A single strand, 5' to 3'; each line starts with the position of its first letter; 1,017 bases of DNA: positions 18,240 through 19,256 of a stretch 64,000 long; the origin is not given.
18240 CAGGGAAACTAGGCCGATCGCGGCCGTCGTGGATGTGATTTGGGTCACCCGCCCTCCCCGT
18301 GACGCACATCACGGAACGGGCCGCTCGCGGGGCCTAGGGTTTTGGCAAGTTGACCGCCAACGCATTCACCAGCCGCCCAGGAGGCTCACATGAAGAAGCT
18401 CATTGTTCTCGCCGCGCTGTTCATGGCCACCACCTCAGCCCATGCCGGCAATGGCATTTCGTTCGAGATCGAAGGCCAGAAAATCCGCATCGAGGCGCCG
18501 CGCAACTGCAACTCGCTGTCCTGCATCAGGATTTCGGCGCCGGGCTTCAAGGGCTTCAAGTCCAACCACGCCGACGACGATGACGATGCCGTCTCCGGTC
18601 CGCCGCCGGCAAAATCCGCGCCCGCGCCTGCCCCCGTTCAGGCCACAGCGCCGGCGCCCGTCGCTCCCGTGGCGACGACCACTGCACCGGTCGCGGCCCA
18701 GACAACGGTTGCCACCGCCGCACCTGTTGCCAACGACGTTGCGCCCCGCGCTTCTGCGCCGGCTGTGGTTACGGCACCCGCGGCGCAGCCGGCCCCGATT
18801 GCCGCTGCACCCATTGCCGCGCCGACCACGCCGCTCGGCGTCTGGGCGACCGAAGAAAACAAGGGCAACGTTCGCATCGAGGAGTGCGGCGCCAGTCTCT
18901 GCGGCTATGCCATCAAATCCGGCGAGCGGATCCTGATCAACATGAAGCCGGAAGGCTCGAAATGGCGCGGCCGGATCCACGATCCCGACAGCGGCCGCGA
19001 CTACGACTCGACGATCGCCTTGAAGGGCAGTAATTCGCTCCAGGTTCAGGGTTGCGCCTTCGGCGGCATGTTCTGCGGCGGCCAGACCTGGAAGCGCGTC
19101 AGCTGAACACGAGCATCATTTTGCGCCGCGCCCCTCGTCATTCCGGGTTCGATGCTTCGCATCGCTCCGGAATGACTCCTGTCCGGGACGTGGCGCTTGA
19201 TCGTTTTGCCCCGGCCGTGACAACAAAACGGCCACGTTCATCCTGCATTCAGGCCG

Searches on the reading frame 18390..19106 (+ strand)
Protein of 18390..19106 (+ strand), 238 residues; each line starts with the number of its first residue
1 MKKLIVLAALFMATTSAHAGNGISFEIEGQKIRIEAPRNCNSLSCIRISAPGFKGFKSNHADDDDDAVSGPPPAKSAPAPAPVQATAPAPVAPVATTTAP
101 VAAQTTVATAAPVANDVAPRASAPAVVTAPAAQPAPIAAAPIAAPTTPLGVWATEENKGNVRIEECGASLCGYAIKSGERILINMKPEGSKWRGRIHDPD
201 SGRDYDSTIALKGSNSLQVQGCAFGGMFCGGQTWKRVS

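Call 4: search_protein_families(library=pfam, proteins=[window:18390-19106:+], max_evalue=0.01)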
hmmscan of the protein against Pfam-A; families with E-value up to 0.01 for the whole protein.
window:18390-19106:+ (238 aa): 1 family
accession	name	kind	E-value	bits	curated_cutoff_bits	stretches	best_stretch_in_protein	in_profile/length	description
PF09917.15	DUF2147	-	2.7e-18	67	27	1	178-236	52-112/112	Uncharacterized protein conserved in bacteria (DUF2147)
